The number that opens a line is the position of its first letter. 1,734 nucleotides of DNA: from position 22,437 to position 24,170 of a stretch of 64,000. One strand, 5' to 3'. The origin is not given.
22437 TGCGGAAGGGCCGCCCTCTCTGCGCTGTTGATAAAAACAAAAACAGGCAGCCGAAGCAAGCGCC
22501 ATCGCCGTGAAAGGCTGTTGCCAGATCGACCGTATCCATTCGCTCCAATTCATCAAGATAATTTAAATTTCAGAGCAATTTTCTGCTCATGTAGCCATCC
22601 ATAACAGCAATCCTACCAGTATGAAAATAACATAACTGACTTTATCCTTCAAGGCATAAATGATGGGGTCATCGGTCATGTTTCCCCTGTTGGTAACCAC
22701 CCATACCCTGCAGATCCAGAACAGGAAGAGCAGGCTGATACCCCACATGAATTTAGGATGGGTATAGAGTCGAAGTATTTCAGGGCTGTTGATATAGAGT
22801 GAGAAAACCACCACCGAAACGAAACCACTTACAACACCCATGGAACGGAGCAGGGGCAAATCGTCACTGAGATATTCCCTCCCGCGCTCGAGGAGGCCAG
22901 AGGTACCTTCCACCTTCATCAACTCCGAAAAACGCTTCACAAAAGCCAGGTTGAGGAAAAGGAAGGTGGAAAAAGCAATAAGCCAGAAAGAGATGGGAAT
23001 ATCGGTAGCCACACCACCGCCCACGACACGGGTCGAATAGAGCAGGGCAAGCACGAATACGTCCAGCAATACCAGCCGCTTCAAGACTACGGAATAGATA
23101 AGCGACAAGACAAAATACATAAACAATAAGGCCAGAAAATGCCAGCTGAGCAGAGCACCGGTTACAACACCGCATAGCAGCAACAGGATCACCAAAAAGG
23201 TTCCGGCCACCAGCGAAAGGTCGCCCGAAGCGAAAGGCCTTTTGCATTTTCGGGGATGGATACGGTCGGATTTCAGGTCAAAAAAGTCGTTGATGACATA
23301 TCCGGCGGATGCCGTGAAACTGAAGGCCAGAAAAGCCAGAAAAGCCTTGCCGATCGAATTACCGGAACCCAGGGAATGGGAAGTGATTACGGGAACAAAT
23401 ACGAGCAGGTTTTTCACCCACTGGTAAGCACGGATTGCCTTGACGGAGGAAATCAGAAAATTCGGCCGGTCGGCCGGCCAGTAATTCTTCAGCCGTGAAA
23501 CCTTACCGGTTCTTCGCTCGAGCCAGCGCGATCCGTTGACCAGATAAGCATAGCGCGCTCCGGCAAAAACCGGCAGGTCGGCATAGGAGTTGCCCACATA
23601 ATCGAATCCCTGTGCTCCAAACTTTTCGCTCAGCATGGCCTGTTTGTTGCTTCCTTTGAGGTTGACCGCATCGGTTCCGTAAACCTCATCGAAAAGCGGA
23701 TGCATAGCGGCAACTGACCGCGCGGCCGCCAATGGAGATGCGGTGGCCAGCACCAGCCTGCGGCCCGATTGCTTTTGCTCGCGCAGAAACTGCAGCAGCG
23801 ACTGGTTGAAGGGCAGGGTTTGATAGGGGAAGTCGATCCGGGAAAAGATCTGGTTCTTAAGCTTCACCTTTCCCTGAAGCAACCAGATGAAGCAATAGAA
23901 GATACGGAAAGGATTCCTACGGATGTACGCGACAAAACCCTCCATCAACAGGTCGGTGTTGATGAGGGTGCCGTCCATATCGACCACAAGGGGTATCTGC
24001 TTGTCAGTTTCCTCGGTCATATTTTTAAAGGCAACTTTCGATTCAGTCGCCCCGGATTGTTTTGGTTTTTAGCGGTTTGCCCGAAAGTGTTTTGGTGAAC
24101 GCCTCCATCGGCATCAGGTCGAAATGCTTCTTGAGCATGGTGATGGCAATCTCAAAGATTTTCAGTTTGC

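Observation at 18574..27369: Seven-gene cluster apparently building two different lipid-linked sugar donors for two GT-C transferases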

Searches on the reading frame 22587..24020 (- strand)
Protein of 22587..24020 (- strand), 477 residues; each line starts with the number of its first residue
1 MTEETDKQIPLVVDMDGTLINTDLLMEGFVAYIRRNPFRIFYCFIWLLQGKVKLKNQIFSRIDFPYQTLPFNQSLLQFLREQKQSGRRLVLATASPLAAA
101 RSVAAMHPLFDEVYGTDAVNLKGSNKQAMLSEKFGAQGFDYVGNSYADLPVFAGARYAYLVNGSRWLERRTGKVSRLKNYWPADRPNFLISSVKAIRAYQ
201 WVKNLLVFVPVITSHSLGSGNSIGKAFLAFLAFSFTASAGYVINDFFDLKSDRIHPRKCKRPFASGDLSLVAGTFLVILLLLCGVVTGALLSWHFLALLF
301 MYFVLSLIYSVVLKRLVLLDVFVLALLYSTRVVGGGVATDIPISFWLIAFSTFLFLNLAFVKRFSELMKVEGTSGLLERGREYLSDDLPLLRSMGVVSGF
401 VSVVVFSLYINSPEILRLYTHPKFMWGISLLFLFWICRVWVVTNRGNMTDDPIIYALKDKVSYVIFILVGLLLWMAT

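Call 3: search_protein_families(library=pfam, proteins=[window:22587-24020:-], max_evalue=0.01)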
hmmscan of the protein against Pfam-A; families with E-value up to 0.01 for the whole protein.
window:22587-24020:- (477 aa): 3 families
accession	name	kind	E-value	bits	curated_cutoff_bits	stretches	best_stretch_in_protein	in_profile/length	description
PF01040.23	UbiA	-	5.5e-23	82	34.2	1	217-362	11-161/250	UbiA prenyltransferase family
PF12710.13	HAD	-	6.8e-08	33.6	27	1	12-151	2-187/189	haloacid dehalogenase-like hydrolase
PF00702.32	Hydrolase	-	0.0077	17.1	26.4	0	12-128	5-159/191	haloacid dehalogenase-like hydrolase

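Call 4: search_protein_families(library=ncbifam, proteins=[window:22587-24020:-], max_evalue=0.01)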
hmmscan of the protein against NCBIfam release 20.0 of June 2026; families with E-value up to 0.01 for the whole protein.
window:22587-24020:- (477 aa): 20 families
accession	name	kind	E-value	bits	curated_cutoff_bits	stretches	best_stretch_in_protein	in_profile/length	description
NF006088.0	PRK08238.1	equivalog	8.7e-176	585.3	351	1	3-477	6-480/482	UbiA family prenyltransferase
NF008977.0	PRK12324.1-2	equivalog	4.5e-47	160.9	234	1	192-474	5-286/297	decaprenyl-phosphate phosphoribosyltransferase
NF008978.0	PRK12324.1-4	equivalog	4.4e-41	140.9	207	1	189-476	32-318/322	decaprenyl-phosphate phosphoribosyltransferase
NF008976.0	PRK12324.1-1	equivalog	6.8e-33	114.3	474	1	189-467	18-293/306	decaprenyl-phosphate phosphoribosyltransferase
NF009523.0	PRK12884.1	equivalog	1.2e-18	67.3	269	1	204-355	16-167/279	prenyltransferase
NF009522.0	PRK12883.1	equivalog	2.2e-11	43.8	353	1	221-340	34-151/279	geranylgeranylglycerol-phosphate geranylgeranyltransferase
NF009521.0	PRK12882.1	equivalog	8.2e-11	41.6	296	1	226-339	41-153/280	geranylgeranylglycerol-phosphate geranylgeranyltransferase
TIGR01474.1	ubiA_proteo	equivalog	3.3e-10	39.9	275.45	1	194-334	6-150/282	4-hydroxybenzoate octaprenyltransferase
TIGR01475.1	ubiA_other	subfamily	7.7e-10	38.7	180.8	1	222-358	34-167/282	UbiA-like polyprenyltransferase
TIGR01473.1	cyoE_ctaB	equivalog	3.7e-09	36.8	210.3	1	206-354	14-167/281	heme o synthase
NF035940.1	prenyl_rel_EboC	equivalog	1.2e-08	34.8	250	1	225-355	40-169/292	UbiA-like protein EboC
NF009609.0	PRK13106.1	equivalog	6.8e-08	32.2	349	1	222-339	47-163/301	prenyltransferase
NF005742.0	PRK07566.1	equivalog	4.7e-07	29.2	313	1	235-328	77-171/315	chlorophyll synthase ChlG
NF009513.0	PRK12872.1-3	equivalog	2e-06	27.6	288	1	204-336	35-163/293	prenyltransferase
NF009517.0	PRK12876.1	equivalog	3.8e-06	26.5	419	1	212-355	35-178/300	prenyltransferase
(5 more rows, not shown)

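Call 17: find_related_loci(query=window:22587-24020:-, collection=genome_contigs, flank=10000)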
Query window:22587-24020:- (477 aa) in genome_contigs; peptide patterns used: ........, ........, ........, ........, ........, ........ (x = any residue, [..] = any of these).
113 stretches matched a pattern; 44 encode a relative of the query (tblastn E <= 1e-3); 43 distinct loci.
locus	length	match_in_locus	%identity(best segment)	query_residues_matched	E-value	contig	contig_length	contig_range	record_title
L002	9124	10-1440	90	1-477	0e+0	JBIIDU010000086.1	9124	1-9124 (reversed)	MAG: Ferruginibacter sp. isolate ME2000-08-17pf_3300042335_group1_bin32 Rohwer_bin465_scaffold_7827_c1, whole genome sho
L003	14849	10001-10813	35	193-477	9e-28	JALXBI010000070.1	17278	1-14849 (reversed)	MAG: Candidatus Aminicenantes bacterium isolate T2_metabat2_scaf2bin.089 T2_NODE_3161_length_17278_cov_2.429479, whole g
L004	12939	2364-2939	35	185-374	5e-22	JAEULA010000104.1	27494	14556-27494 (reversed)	MAG: Alphaproteobacteria bacterium isolate new MAG-109 k141_4546509, whole genome shotgun sequence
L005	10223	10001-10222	49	193-266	7e-15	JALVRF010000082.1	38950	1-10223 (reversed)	MAG: Candidatus Aminicenantes bacterium isolate A3_metabat2_scaf2bin.131 A3_NODE_243_length_38950_cov_11.368416, whole g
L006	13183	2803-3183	33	228-355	1e-8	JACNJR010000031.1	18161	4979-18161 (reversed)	MAG: Candidatus Cloacimonadota bacterium isolate NIOZ-UU4 NIOZ-UU_NODE_3790_length_18161_cov_8.46664, whole genome shotg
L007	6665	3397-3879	28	164-340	2e-7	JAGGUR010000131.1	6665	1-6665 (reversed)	MAG: Candidatus Cloacimonadota bacterium isolate AUK079 PB_MBMC_033_c_000000000272, whole genome shotgun sequence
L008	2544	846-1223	30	229-355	2e-7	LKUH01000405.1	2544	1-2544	MAG: Candidatus Cloacimonas sp. SDB scaffold-5640, whole genome shotgun sequence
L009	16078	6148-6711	26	229-421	1e-6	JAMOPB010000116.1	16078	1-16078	MAG: Candidatus Cloacimonadota bacterium isolate 4559-240_metabat1_scaf2bin.014 4559-240_scaffold_1911_c1, whole genome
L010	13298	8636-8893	34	207-293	2e-6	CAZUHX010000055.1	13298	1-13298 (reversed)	MAG TPA_asm: uncultured Chitinophagaceae bacterium isolate SRP278252_co3_608 genome assembly, contig: NODE_8800_length_1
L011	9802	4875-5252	29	229-355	2e-6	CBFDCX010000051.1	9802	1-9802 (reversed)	MAG TPA_asm: uncultured bacterium isolate SRR26215684_binner13_Refined_72 genome assembly, contig: ERZ25073497.3386, who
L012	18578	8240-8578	32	227-340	4e-6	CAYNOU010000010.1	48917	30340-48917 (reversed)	MAG TPA_asm: uncultured Candidatus Cloacimonadota bacterium isolate SRP214966_co5_334 genome assembly, contig: NODE_358_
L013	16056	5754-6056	31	237-338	3e-6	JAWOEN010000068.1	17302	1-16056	MAG: Candidatus Cloacimonadales bacterium isolate BLK5-3.bin.22 k191_1051026, whole genome shotgun sequence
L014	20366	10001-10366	35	218-340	4e-6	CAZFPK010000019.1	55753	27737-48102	MAG TPA_asm: uncultured Candidatus Cloacimonadota bacterium isolate SRP077602_co5_585 genome assembly, contig: NODE_2638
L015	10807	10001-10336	31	228-340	5e-6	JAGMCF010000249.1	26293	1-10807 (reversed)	MAG: Candidatus Cloacimonadota bacterium isolate RS_16_45 ZL425.bin.45.fa_249, whole genome shotgun sequence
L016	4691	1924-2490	26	227-420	1e-5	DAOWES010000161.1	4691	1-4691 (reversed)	MAG TPA_asm: Candidatus Cloacimonadota bacterium isolate CSMAG_1945 CSMAG_1945_k141_3240819_length_4691_cov_13.0000, who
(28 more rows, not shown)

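Call 27: find_homologous_proteins(query=window:22587-24020:-)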
Query window:22587-24020:- (477 aa): 4838 proteins with E <= 0.001 among 8000 candidates; the best 120 are listed.
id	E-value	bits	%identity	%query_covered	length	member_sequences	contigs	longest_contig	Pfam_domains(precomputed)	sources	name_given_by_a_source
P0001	0.0e+0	1061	100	100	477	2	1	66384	PF01040.24,PF12710.14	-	-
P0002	8.7e-286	966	90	100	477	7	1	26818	PF01040.24,PF12710.14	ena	-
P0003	3.1e-272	922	85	100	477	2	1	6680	PF01040.24,PF12710.14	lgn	-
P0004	4.5e-259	878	81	100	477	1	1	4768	PF01040.24,PF12710.14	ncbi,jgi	jgi:4-hydroxybenzoate polyprenyltransferase/phosphoserine phosphatase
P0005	2.8e-178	612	60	98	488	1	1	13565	PF01040.24,PF12710.14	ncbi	ncbi:MAG: UbiA family prenyltransferase [Ginsengibacter sp.]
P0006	7.2e-178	611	59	96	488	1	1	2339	PF01040.24,PF12710.14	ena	-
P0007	2.9e-177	609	57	100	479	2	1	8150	PF01040.24,PF12710.14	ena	-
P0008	7.5e-177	607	58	99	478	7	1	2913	PF01040.24,PF12710.14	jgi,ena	-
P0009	1.3e-176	606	57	100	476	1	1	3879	PF01040.24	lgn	-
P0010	2.0e-176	606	57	99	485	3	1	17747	PF01040.24,PF12710.14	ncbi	-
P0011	4.5e-176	605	58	99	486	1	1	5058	PF01040.24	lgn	-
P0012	1.0e-175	603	58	99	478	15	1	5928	PF01040.24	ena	-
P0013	1.5e-175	603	58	96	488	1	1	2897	PF01040.24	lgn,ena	-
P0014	2.8e-175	602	57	99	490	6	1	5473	PF01040.24,PF12710.14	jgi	jgi:4-hydroxybenzoate polyprenyltransferase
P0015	1.2e-174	600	57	99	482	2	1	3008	PF01040.24,PF12710.14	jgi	jgi:4-hydroxybenzoate polyprenyltransferase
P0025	8.9e-170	584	55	100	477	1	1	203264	PF01040.24,PF12710.14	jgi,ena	jgi:4-hydroxybenzoate polyprenyltransferase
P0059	4.0e-161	555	54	100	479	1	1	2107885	PF01040.24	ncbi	ncbi:UbiA family prenyltransferase [Ferruginibacter sp.]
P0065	1.2e-160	554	54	96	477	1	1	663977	PF01040.24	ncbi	ncbi:UbiA family prenyltransferase [Draconibacterium sp.]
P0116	2.0e-152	527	50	100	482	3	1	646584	PF01040.24,PF12710.14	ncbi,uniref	ncbi:UbiA family prenyltransferase [Ferruginibacter sp. SUN106]|uniref:UbiA family prenyltransferase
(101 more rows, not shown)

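Call 28: find_encoding_contigs(protein=P0002, flank=10000, max_places=1)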
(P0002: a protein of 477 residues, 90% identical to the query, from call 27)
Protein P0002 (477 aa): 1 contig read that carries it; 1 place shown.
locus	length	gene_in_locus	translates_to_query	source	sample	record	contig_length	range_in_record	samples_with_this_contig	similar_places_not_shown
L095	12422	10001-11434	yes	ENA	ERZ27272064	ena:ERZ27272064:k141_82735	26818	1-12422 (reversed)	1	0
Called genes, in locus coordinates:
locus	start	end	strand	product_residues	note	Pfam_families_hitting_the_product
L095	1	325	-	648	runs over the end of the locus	PF13292:DXP_synthase_N, PF02779:Transket_pyr, PF02780:Transketolase_C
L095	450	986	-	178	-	-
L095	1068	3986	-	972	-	PF00133:tRNA-synt_1, PF09334:tRNA-synt_1g, PF13603:tRNA-synt_1_2, PF08264:Anticodon_1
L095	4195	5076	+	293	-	PF02687:FtsX (faint), PF18075:FtsX_ECD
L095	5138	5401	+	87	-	PF11297:DUF3098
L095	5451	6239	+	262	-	PF02673:BacA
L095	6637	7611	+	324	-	PF01073:3Beta_HSD, PF01370:Epimerase, PF04321:RmlD_sub_bind, PF07993:NAD_binding_4 (faint), PF16363:GDP_Man_Dehyd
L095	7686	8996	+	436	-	PF00070:Pyr_redox (faint), PF01266:DAO, PF01593:Amino_oxidase, PF03486:HI0933_like (faint), PF07992:Pyr_redox_2 (faint), PF13450:NAD_binding_8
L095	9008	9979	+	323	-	PF01522:Polysacc_deac_1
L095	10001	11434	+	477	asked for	PF12710:HAD (weak), PF01040:UbiA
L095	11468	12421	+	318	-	?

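Call 29: find_encoding_contigs(protein=P0059, flank=10000, max_places=1)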
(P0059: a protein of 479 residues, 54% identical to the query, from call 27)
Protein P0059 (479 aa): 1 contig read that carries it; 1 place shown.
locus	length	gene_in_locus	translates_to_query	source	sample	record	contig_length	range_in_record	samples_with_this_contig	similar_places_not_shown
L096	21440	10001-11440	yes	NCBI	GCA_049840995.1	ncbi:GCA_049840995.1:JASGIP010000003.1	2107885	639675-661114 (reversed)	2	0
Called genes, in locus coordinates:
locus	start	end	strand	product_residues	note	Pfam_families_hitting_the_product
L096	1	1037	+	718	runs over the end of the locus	PF00107:ADH_zinc_N, PF01408:GFO_IDH_MocA, PF02894:GFO_IDH_MocA_C, PF22725:GFO_IDH_MocA_C3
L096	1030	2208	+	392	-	PF07470:Glyco_hydro_88 (faint), PF09492:Pec_lyase (faint)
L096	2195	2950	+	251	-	PF03808:Glyco_tran_WecG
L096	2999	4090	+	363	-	PF02350:Epimerase_2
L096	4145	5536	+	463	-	PF13727:CoA_binding_3, PF02397:Bac_transf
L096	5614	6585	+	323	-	PF01073:3Beta_HSD, PF01370:Epimerase, PF04321:RmlD_sub_bind, PF07993:NAD_binding_4 (faint), PF16363:GDP_Man_Dehyd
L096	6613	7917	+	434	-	PF00070:Pyr_redox (faint), PF01266:DAO, PF01593:Amino_oxidase, PF07992:Pyr_redox_2 (faint), PF13450:NAD_binding_8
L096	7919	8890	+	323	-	PF01522:Polysacc_deac_1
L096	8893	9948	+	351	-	PF02350:Epimerase_2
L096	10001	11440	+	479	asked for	PF01040:UbiA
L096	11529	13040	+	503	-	PF02366:PMT (weak), PF13231:PMT_2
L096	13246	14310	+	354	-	PF00535:Glycos_transf_2, PF13506:Glyco_transf_21 (weak), PF13641:Glyco_tranf_2_3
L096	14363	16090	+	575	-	PF21211:FkbH_N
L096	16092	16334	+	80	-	PF00550:PP-binding (weak)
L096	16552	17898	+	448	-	PF03062:MBOAT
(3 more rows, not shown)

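Call 30: find_encoding_contigs(protein=P0065, flank=10000, max_places=1)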
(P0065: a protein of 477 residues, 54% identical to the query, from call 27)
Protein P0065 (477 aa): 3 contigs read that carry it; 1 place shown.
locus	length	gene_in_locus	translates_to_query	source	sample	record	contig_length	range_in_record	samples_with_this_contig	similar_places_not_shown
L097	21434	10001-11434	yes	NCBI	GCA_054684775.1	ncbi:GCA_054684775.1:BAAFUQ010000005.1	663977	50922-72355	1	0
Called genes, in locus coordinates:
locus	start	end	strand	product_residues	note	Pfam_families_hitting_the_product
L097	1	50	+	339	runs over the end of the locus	PF03446:NAD_binding_2 (faint), PF03721:UDPG_MGDP_dh_N, PF00984:UDPG_MGDP_dh, PF03720:UDPG_MGDP_dh_C (faint)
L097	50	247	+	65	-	-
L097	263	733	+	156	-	PF04007:DUF354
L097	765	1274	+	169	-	PF04007:DUF354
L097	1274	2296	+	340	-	PF01408:GFO_IDH_MocA, PF02894:GFO_IDH_MocA_C, PF22725:GFO_IDH_MocA_C3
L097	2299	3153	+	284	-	-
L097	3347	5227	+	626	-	PF13522:GATase_6, PF13537:GATase_7, PF12481:DUF3700, PF00733:Asn_synthase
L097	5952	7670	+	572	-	PF03721:UDPG_MGDP_dh_N, PF00984:UDPG_MGDP_dh, PF03720:UDPG_MGDP_dh_C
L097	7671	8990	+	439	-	PF00070:Pyr_redox (faint), PF00890:FAD_binding_2 (faint), PF01266:DAO (weak), PF03486:HI0933_like (faint), PF07992:Pyr_redox_2 (faint), PF13450:NAD_binding_8, PF01593:Amino_oxidase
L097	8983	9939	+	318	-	PF03065:Glyco_hydro_57 (weak), PF01522:Polysacc_deac_1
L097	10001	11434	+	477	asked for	PF01040:UbiA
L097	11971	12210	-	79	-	-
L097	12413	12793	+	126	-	-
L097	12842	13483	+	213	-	PF05401:NodS (weak), PF13489:Methyltransf_23, PF13847:Methyltransf_31, PF08241:Methyltransf_11, PF08242:Methyltransf_12, PF13649:Methyltransf_25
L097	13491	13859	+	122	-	PF13641:Glyco_tranf_2_3 (weak), PF00535:Glycos_transf_2, PF10111:Glyco_tranf_2_2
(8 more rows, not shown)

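Call 32: find_encoding_contigs(protein=P0025, flank=10000, max_places=1)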
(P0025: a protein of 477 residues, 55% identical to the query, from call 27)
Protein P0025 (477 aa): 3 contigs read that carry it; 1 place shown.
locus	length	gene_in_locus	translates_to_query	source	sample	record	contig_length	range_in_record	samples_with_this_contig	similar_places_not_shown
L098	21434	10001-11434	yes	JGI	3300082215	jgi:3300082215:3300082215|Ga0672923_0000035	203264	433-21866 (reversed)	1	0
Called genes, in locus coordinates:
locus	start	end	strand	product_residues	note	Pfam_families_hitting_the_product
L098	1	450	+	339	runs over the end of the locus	PF01408:GFO_IDH_MocA, PF22725:GFO_IDH_MocA_C3, PF02894:GFO_IDH_MocA_C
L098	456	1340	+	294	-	-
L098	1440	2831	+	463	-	PF13727:CoA_binding_3, PF02397:Bac_transf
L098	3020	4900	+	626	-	PF13522:GATase_6, PF12481:DUF3700 (weak), PF13537:GATase_7, PF00733:Asn_synthase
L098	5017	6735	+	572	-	PF03721:UDPG_MGDP_dh_N, PF00984:UDPG_MGDP_dh, PF03720:UDPG_MGDP_dh_C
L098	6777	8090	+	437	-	PF00070:Pyr_redox (faint), PF01266:DAO, PF01593:Amino_oxidase, PF07992:Pyr_redox_2 (faint), PF13450:NAD_binding_8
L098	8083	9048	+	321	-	PF03065:Glyco_hydro_57 (weak), PF01522:Polysacc_deac_1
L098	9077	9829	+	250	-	PF05401:NodS (weak), PF01209:Ubie_methyltran (weak), PF13489:Methyltransf_23, PF08241:Methyltransf_11, PF08242:Methyltransf_12, PF13649:Methyltransf_25, PF13847:Methyltransf_31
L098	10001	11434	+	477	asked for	PF12710:HAD (faint), PF01040:UbiA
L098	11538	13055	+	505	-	PF13231:PMT_2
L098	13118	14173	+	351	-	PF00535:Glycos_transf_2, PF10111:Glyco_tranf_2_2 (weak), PF13641:Glyco_tranf_2_3 (weak)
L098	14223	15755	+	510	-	PF13231:PMT_2 (weak)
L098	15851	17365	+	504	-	PF00501:AMP-binding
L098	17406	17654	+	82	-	-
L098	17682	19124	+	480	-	PF03062:MBOAT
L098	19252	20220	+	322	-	-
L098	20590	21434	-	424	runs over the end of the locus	?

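Call 33: find_encoding_contigs(protein=P0116, flank=10000, max_places=1)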
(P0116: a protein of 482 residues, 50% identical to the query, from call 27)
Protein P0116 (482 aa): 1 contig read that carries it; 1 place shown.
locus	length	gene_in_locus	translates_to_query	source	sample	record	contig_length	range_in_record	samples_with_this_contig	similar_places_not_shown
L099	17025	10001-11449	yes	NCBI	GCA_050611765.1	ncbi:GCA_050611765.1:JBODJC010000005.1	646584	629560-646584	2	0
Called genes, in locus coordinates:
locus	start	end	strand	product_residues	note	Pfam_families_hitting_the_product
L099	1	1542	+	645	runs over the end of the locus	PF16889:Hepar_II_III_N, PF07940:Hepar_II_III_C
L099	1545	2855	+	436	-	PF03721:UDPG_MGDP_dh_N, PF00984:UDPG_MGDP_dh, PF03720:UDPG_MGDP_dh_C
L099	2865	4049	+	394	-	PF13439:Glyco_transf_4, PF00534:Glycos_transf_1, PF13692:Glyco_trans_1_4, PF13524:Glyco_trans_1_2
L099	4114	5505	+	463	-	PF13727:CoA_binding_3, PF02397:Bac_transf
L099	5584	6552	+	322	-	PF01073:3Beta_HSD, PF01370:Epimerase, PF04321:RmlD_sub_bind, PF16363:GDP_Man_Dehyd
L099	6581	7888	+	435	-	PF00070:Pyr_redox (faint), PF01266:DAO, PF01593:Amino_oxidase, PF07992:Pyr_redox_2 (faint), PF12831:FAD_oxidored (faint), PF13450:NAD_binding_8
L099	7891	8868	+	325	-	PF01522:Polysacc_deac_1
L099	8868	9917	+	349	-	PF02350:Epimerase_2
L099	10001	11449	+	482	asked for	PF12710:HAD (faint), PF01040:UbiA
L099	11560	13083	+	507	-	PF02366:PMT (weak), PF13231:PMT_2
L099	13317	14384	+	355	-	PF00535:Glycos_transf_2, PF13506:Glyco_transf_21 (weak), PF13641:Glyco_tranf_2_3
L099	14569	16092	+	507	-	-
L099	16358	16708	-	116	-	-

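Call 61: search_solved_structures(query=window:22587-24020:-, max_evalue=0.001, show_alignments=1)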
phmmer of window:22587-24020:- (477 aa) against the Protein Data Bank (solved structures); distinct sequences matched with E-value up to 0.001: 4.
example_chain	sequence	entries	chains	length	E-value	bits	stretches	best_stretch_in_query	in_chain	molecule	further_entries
8j8j_D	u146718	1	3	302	4.5e-27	98.5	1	187-465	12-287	Decaprenyl-phosphate phosphoribosyltransferase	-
8j8k_A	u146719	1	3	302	9e-20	74.4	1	187-465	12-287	Decaprenyl-phosphate phosphoribosyltransferase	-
6m31_A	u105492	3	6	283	1.5e-06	30.8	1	222-340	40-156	Digeranylgeranylglyceryl phosphate synthase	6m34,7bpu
4od4_A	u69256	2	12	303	8.7e-05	25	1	227-339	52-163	4-hydroxybenzoate octaprenyltransferase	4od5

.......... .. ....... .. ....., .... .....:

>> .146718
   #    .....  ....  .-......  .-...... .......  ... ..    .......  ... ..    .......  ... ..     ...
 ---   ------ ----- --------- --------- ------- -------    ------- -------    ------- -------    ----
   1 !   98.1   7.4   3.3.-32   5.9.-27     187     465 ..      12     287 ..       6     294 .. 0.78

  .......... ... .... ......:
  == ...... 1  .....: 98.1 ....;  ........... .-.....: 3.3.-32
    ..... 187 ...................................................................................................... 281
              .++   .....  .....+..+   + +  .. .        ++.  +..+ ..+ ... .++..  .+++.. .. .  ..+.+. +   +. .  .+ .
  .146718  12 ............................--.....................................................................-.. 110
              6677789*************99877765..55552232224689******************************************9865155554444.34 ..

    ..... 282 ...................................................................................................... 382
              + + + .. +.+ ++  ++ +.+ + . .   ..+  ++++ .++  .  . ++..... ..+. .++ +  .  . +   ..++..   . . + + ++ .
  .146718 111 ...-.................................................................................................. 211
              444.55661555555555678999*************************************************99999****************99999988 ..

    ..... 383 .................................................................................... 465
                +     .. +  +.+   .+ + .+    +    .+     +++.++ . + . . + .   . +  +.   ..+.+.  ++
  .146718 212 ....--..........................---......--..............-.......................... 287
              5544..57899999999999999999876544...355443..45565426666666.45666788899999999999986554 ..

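Call 82: search_protein_families(library=pfam, proteins=[L098:14223-15755:+, L098:11538-13055:+, L098:19252-20220:+, L002:2849-3727:+], max_evalue=0.01)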
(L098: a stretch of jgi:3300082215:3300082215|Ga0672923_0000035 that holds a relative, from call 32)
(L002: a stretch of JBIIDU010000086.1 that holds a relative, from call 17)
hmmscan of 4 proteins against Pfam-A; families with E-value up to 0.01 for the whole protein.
L098:14223-15755:+ (510 aa): 1 family
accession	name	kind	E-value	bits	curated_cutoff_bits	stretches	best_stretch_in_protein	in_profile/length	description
PF13231.12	PMT_2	-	1.9e-07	31.9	26.1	1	66-219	2-158/160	Dolichyl-phosphate-mannose-protein mannosyltransferase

L098:11538-13055:+ (505 aa): 2 families
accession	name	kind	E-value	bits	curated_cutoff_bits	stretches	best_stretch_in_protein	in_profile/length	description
PF13231.12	PMT_2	-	6e-15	56.2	26.1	1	73-224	6-160/160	Dolichyl-phosphate-mannose-protein mannosyltransferase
PF02366.24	PMT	-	0.00016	21.8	22.7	1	96-217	91-224/245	Dolichyl-phosphate-mannose-protein mannosyltransferase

L098:19252-20220:+ (322 aa): 1 family
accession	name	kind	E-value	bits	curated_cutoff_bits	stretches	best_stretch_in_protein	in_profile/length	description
PF07611.17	DUF1574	-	0.00038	20.3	29.1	0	21-142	23-144/342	Protein of unknown function (DUF1574)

L002:2849-3727:+ (292 aa): 5 families
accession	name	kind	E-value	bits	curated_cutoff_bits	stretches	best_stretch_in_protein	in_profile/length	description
PF13489.12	Methyltransf_23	-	1.2e-22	80.8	27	1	86-234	15-163/164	Methyltransferase domain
PF08241.18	Methyltransf_11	-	2.4e-09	38.1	21.2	1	98-186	1-94/95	Methyltransferase domain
PF08242.18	Methyltransf_12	-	1.2e-08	36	30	1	98-184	1-97/98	Methyltransferase domain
PF13649.12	Methyltransf_25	-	2.8e-07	31.6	27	1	98-183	2-97/97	Methyltransferase domain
PF13847.12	Methyltransf_31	-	2.8e-06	27.5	27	1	97-196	7-119/145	Methyltransferase domain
